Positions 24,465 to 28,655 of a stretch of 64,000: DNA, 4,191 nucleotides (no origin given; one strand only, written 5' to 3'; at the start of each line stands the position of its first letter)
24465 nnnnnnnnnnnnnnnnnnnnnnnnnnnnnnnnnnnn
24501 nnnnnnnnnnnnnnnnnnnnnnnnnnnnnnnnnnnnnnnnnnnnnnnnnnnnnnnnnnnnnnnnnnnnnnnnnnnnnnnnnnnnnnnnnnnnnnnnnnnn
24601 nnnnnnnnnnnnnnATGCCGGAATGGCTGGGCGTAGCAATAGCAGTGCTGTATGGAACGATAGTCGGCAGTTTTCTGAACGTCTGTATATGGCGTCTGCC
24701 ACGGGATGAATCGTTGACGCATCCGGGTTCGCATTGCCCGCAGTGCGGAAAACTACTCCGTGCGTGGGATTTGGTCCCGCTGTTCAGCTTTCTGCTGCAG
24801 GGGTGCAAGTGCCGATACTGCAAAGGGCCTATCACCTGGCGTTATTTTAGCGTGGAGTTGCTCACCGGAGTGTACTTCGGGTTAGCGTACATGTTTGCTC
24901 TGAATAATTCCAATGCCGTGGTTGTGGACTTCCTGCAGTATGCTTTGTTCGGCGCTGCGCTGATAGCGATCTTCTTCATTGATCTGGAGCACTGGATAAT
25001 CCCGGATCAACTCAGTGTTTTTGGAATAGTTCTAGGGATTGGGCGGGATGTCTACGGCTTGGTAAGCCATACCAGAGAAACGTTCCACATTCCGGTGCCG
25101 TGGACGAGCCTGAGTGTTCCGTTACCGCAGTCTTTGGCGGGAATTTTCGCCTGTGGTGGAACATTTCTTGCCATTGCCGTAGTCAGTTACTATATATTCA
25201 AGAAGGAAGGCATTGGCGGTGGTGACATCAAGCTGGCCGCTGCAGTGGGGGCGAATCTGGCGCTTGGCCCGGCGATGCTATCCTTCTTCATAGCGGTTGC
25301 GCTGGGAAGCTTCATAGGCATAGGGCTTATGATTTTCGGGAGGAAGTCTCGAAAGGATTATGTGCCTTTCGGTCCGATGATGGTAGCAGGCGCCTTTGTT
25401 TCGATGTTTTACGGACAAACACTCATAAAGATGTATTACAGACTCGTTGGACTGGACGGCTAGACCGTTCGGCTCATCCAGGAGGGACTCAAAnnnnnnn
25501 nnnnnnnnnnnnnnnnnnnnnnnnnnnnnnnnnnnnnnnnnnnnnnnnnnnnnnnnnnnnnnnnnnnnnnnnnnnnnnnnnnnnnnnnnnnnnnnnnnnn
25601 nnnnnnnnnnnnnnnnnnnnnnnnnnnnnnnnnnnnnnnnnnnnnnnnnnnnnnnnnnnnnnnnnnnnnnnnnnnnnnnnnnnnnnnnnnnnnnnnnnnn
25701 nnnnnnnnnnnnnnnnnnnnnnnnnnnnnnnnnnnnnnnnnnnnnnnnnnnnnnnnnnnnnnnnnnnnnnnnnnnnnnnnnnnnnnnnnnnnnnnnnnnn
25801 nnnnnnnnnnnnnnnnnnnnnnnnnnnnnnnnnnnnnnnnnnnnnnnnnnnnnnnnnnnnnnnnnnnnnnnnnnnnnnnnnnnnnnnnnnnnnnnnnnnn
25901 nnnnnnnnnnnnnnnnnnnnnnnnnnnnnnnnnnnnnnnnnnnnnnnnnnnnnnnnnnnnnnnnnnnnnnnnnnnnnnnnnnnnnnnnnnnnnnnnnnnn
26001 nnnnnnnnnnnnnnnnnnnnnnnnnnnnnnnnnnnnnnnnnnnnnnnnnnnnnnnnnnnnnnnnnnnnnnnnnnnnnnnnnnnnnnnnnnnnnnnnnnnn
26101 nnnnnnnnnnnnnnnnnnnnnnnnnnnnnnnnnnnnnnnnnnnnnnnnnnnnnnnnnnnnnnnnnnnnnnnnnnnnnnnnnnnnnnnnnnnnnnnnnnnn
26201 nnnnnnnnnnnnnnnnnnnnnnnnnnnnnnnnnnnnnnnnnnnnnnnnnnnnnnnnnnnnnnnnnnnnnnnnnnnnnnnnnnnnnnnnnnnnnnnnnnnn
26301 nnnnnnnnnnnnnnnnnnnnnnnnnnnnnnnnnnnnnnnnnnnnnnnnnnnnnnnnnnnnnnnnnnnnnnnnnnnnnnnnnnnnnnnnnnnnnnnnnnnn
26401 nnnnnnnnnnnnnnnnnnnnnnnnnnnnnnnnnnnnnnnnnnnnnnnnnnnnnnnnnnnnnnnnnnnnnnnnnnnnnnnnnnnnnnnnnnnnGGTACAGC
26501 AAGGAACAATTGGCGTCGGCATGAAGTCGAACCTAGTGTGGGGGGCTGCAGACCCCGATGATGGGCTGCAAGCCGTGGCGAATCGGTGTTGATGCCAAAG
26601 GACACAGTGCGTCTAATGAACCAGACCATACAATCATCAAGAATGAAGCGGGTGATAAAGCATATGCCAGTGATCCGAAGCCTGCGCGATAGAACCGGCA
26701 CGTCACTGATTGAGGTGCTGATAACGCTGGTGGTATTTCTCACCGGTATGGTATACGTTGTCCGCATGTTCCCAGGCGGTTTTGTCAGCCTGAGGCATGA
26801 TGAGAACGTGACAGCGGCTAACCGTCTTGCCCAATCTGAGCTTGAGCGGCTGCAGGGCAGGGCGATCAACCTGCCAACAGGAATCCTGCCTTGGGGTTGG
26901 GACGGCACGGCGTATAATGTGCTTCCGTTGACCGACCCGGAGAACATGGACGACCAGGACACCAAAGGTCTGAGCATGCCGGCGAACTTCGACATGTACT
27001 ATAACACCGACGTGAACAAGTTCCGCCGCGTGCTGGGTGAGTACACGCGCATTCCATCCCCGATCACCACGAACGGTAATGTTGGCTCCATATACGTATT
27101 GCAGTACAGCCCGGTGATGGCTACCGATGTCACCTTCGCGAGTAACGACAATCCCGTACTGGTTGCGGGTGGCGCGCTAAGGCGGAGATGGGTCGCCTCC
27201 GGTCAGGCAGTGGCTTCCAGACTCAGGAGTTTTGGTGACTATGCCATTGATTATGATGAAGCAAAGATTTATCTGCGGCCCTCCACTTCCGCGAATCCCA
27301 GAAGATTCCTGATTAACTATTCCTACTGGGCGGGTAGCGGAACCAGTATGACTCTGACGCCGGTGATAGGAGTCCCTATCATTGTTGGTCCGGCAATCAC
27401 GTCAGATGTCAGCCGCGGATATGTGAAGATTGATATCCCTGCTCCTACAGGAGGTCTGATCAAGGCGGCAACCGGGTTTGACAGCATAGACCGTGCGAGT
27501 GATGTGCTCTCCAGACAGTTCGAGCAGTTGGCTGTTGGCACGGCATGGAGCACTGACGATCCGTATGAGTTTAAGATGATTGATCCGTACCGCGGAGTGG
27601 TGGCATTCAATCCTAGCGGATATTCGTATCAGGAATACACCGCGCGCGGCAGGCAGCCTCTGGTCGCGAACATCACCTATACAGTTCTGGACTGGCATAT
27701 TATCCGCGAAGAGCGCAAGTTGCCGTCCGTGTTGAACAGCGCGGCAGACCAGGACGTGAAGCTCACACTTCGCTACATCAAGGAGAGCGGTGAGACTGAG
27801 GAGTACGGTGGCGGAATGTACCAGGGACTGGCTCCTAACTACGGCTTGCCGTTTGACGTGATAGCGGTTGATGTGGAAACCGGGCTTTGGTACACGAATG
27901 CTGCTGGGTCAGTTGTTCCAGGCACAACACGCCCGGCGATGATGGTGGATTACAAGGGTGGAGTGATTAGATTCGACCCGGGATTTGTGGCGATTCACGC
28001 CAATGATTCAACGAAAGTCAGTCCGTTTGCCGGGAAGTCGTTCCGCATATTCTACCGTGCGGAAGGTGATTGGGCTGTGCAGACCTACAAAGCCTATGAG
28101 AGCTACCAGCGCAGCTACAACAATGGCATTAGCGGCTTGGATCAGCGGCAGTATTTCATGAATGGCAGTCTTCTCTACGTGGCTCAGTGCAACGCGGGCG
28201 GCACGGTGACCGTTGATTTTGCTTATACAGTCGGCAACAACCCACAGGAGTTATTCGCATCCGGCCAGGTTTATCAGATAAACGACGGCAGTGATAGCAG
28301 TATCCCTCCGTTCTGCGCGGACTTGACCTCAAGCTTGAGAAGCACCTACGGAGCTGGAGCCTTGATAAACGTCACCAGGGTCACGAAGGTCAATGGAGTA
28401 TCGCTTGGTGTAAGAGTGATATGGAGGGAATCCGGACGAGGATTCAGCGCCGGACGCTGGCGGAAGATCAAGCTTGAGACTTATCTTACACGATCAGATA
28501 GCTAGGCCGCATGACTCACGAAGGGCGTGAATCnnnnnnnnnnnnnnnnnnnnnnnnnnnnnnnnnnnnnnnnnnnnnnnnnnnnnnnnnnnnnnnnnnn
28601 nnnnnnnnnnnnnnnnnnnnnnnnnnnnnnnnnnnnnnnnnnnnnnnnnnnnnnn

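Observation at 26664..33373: Hypertrophied minor pilins: PilV-, PilW- and PilX-like proteins of about 610, 609 and 968 aa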

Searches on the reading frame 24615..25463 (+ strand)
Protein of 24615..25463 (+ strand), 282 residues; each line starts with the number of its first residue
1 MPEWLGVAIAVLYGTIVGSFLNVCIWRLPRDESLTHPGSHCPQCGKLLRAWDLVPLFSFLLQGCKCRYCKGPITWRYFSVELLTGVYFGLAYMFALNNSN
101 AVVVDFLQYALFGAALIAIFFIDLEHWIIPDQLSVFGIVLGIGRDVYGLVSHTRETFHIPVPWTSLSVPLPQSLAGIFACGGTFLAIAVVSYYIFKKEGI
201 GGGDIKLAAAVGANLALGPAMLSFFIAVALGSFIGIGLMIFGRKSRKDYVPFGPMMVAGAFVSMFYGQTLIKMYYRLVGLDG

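Call 5: search_protein_families(library=pfam, proteins=[window:24615-25463:+], max_evalue=0.01)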
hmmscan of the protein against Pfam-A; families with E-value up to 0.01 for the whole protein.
window:24615-25463:+ (282 aa): 2 families
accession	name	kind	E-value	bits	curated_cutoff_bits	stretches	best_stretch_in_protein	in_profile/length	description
PF06750.18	A24_N_bact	-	1e-32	112.5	23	1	12-93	1-82/84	Bacterial Peptidase A24 N-terminal domain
PF01478.23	Peptidase_A24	-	3e-13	50.6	26.5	1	111-236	2-104/104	Type IV leader peptidase family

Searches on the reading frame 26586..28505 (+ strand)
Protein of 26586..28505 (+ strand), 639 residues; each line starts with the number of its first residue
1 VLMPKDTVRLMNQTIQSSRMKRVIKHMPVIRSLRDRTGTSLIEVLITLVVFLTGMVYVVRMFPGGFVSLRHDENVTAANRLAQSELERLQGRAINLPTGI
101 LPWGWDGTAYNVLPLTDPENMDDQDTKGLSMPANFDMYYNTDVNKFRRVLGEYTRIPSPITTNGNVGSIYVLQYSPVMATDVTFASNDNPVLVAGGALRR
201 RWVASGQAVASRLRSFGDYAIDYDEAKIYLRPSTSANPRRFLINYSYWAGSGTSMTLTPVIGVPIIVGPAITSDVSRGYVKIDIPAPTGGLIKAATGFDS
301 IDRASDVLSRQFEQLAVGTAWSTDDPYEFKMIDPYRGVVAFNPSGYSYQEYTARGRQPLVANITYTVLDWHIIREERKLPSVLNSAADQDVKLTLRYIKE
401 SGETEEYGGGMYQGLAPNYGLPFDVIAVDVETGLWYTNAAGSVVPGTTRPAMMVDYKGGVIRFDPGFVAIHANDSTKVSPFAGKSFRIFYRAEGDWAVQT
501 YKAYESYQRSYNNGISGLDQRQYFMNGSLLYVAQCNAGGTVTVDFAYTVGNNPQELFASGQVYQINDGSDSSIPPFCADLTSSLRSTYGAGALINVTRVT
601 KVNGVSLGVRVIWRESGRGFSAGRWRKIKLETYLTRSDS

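Call 4: search_protein_families(library=pfam, proteins=[window:26586-28505:+], max_evalue=1)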
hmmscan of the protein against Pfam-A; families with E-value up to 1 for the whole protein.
window:26586-28505:+ (639 aa): 1 family
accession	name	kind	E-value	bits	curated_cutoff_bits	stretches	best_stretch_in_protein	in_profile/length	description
PF07963.17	N_methyl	-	0.1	12.6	21.2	1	38-56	6-24/27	Prokaryotic N-terminal methylation motif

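Call 7: find_homologous_proteins(query=window:26664-28505:+)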
Query window:26664-28505:+ (613 aa): 62 proteins with E <= 0.001 among 8000 candidates.
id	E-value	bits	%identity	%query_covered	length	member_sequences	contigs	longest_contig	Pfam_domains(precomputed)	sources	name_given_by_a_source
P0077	0.0e+0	1396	100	100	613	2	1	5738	-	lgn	-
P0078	1.2e-220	752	55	100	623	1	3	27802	-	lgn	-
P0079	2.3e-215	735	55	100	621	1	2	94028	-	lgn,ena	-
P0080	1.3e-212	726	57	100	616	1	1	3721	-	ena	-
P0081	5.8e-197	674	52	99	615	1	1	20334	-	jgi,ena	-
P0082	2.7e-189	649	51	100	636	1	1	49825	-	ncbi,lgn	-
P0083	1.8e-172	593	49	100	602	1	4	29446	PF07963.18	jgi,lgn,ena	-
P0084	2.8e-170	586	48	98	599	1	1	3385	-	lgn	-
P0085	2.6e-166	573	48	100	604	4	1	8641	-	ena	-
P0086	2.7e-166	573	48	98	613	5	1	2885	-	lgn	-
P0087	8.2e-166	571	49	100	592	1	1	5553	-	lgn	-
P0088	9.1e-166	571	47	98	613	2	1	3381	-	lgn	-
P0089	7.8e-165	568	47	100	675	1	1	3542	-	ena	-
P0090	4.6e-159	549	46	98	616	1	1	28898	-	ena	-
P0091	2.0e-152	527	50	79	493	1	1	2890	-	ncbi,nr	ncbi:MAG: hypothetical protein NTU88_10720, partial [Armatimonadetes bacterium]|nr:hypothetical prot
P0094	1.8e-147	511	45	100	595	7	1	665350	PF27067.1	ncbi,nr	ncbi:MAG: hypothetical protein K6T99_02080 [Armatimonadetes bacterium]|nr:hypothetical protein [Arma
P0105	7.5e-124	433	41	99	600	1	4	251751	PF07963.18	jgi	jgi:Tfp pilus assembly protein PilV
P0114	5.3e-106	374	40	100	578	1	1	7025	PF07963.18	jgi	jgi:prepilin-type N-terminal cleavage/methylation domain-containing protein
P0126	6.3e-49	185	29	98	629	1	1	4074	PF07963.18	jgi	jgi:prepilin-type N-terminal cleavage/methylation domain-containing protein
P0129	1.4e-47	181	38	54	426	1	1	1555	PF07963.18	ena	-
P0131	2.1e-44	170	31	99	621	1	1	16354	PF07963.18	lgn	-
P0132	4.3e-40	156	28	98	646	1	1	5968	PF07963.18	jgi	jgi:prepilin-type N-terminal cleavage/methylation domain-containing protein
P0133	3.7e-38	150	28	98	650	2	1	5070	PF07963.18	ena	-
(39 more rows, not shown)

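Call 16: search_solved_structures(query=A2, max_evalue=1)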
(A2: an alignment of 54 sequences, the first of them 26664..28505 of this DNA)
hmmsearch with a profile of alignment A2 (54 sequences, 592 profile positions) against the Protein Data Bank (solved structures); distinct sequences matched with E-value up to 1: 6.
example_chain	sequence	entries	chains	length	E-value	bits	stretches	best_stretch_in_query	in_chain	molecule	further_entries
9egp_A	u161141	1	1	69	0.076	14.6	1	4-35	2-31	Geopilin domain 1 protein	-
6lat_A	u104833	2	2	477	0.086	14.4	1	144-240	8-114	Protein ORF2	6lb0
7tgg_A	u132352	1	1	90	0.13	13.8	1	4-34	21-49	Geopilin domain 1 protein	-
2zzq_A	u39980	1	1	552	0.19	13.2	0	144-240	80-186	Protein ORF3, Capsid protein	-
3iyo_A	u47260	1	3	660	0.3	12.6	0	144-240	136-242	Capsid protein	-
6qdv_d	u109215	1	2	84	0.38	12.3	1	387-439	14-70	Small nuclear ribonucleoprotein Sm D3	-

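Call 33: search_protein_families(library=pfam, alignment_id=A2, max_evalue=0.05)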
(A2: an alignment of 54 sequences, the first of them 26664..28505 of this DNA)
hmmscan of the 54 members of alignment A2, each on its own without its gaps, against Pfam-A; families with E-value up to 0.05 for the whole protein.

A. member 1, window:26664-28505:+ (613 aa): 0 families

B. families by the number of members that match (of 54 scanned): 2 families
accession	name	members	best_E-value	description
PF07963.17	N_methyl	38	6.4e-07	Prokaryotic N-terminal methylation motif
PF20633.2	CoV_NSP13_stalk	1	0.0054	Coronavirus Nonstructural protein 13, stalk domain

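Call 37: search_protein_families(library=ncbifam, proteins=[window:26664-28505:+], max_evalue=0.1)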
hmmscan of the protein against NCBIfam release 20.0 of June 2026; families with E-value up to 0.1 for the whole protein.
window:26664-28505:+ (613 aa): 1 family
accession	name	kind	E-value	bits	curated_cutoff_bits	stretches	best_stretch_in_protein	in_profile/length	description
TIGR02598.1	TIGR02598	subfamily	0.03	14.5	51.4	1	13-65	2-54/151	Verru_Chthon cassette protein B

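Call 65: search_protein_families(library=ncbifam, alignment_id=A2, max_evalue=0.01)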
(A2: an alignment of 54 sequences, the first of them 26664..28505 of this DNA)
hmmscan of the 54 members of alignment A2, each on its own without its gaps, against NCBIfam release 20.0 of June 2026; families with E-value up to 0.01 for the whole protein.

A. member 1, window:26664-28505:+ (613 aa): 0 families

B. families by the number of members that match (of 54 scanned): 6 families
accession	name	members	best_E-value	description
TIGR02523.1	type_IV_pilV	47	1.6e-09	type IV pilus modification protein PilV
TIGR02532.1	IV_pilin_GFxxxE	8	0.00034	prepilin-type N-terminal cleavage/methylation domain-containing protein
TIGR01707.1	gspI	7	0.00032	type II secretion system minor pseudopilin GspI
TIGR02598.1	TIGR02598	5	0.00032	Verru_Chthon cassette protein B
NF041013.1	T4P_ComGE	4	0.0012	competence type IV pilus minor pilin ComGE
NF007848.0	PRK10557.1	2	0.0016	prepilin peptidase-dependent protein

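Call 67: search_protein_families(library=ncbifam, proteins=[P0105, P0094, P0083, P0114, P0078, window:26664-28505:+], max_evalue=1)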
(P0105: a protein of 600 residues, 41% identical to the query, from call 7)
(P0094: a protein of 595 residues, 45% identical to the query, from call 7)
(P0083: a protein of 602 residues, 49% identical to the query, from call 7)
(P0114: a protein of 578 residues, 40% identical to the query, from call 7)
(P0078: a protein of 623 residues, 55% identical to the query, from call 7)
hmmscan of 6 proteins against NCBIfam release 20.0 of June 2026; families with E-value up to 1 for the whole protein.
P0105 (600 aa): 7 families
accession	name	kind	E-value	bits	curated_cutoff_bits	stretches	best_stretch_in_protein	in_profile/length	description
TIGR02523.1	type_IV_pilV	equivalog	1.7e-07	31.8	52.2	1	14-65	2-53/139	type IV pilus modification protein PilV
TIGR02532.1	IV_pilin_GFxxxE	domain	0.017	14.9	16.3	1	14-35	2-23/24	prepilin-type N-terminal cleavage/methylation domain-containing protein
NF007848.0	PRK10557.1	equivalog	0.018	14.4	120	1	10-49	7-46/192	prepilin peptidase-dependent protein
TIGR01707.1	gspI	equivalog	0.023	15.2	44.35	1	15-46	1-32/101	type II secretion system minor pseudopilin GspI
NF041013.1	T4P_ComGE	equivalog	0.026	14.6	49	1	11-35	1-25/83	competence type IV pilus minor pilin ComGE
NF007660.0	PRK10332.1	equivalog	0.06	13.9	86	1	11-49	6-39/107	prepilin-type N-terminal cleavage/methylation domain-containing protein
NF047828.1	T3SSXpsI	equivalog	0.087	12.8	150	1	14-67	2-55/132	type II secretion system protein XpsI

P0094 (595 aa): 1 family
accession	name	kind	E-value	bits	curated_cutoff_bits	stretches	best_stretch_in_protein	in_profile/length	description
TIGR02523.1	type_IV_pilV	equivalog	0.0055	17.2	52.2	1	11-62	2-53/139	type IV pilus modification protein PilV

P0083 (602 aa): 6 families
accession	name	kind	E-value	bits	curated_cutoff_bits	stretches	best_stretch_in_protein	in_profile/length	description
TIGR02523.1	type_IV_pilV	equivalog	1.4e-06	28.8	52.2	1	11-62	2-53/139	type IV pilus modification protein PilV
TIGR02532.1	IV_pilin_GFxxxE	domain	0.00046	19.9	16.3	1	11-32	2-23/24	prepilin-type N-terminal cleavage/methylation domain-containing protein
TIGR02598.1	TIGR02598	subfamily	0.00095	19.4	51.4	1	12-60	1-49/151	Verru_Chthon cassette protein B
NF041013.1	T4P_ComGE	equivalog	0.0012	18.8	49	1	8-64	1-57/83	competence type IV pilus minor pilin ComGE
TIGR01707.1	gspI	equivalog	0.011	16.2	44.35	1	12-58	1-47/101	type II secretion system minor pseudopilin GspI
NF007848.0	PRK10557.1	equivalog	0.054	12.8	120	1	5-40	5-40/192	prepilin peptidase-dependent protein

P0114 (578 aa): 7 families
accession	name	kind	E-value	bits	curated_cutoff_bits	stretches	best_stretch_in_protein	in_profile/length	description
TIGR02523.1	type_IV_pilV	equivalog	1.2e-07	32.3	52.2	1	10-63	2-55/139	type IV pilus modification protein PilV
TIGR02532.1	IV_pilin_GFxxxE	domain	0.00051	19.8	16.3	1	10-31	2-23/24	prepilin-type N-terminal cleavage/methylation domain-containing protein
TIGR01707.1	gspI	equivalog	0.0015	19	44.35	1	11-60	1-50/101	type II secretion system minor pseudopilin GspI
NF007848.0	PRK10557.1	equivalog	0.0016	17.8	120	1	6-36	7-37/192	prepilin peptidase-dependent protein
TIGR02598.1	TIGR02598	subfamily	0.007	16.6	51.4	1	11-58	1-48/151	Verru_Chthon cassette protein B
NF041013.1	T4P_ComGE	equivalog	0.021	14.9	49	1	8-26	2-20/83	competence type IV pilus minor pilin ComGE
NF047828.1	T3SSXpsI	equivalog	0.2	11.7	150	1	10-61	2-53/132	type II secretion system protein XpsI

P0078 (623 aa): 3 families
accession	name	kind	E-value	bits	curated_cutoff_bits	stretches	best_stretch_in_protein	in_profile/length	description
NF041013.1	T4P_ComGE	equivalog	0.0036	17.4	49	1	9-62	2-55/83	competence type IV pilus minor pilin ComGE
NF047828.1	T3SSXpsI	equivalog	0.18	11.9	150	1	12-64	3-55/132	type II secretion system protein XpsI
TIGR01707.1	gspI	equivalog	0.23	12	44.35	1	12-62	1-51/101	type II secretion system minor pseudopilin GspI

window:26664-28505:+ (613 aa): 2 families
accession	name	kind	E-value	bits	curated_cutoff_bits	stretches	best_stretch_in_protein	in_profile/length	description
TIGR02598.1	TIGR02598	subfamily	0.03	14.5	51.4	1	13-65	2-54/151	Verru_Chthon cassette protein B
TIGR02532.1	IV_pilin_GFxxxE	domain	0.6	10.1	16.3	0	14-32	5-23/24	prepilin-type N-terminal cleavage/methylation domain-containing protein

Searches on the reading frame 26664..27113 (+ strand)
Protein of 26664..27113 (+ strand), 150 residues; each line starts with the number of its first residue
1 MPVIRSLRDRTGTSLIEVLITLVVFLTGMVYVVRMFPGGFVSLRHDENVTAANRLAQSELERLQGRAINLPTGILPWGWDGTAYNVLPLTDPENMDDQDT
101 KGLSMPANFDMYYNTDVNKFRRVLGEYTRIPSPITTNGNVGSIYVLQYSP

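Call 62: search_protein_families(library=pfam, proteins=[window:26664-27113:+], max_evalue=10)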
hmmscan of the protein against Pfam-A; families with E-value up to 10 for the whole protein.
window:26664-27113:+ (150 aa): 1 family
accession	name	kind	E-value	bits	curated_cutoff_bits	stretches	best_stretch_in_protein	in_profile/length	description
PF07963.17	N_methyl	-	0.02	14.9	21.2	1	12-30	6-24/27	Prokaryotic N-terminal methylation motif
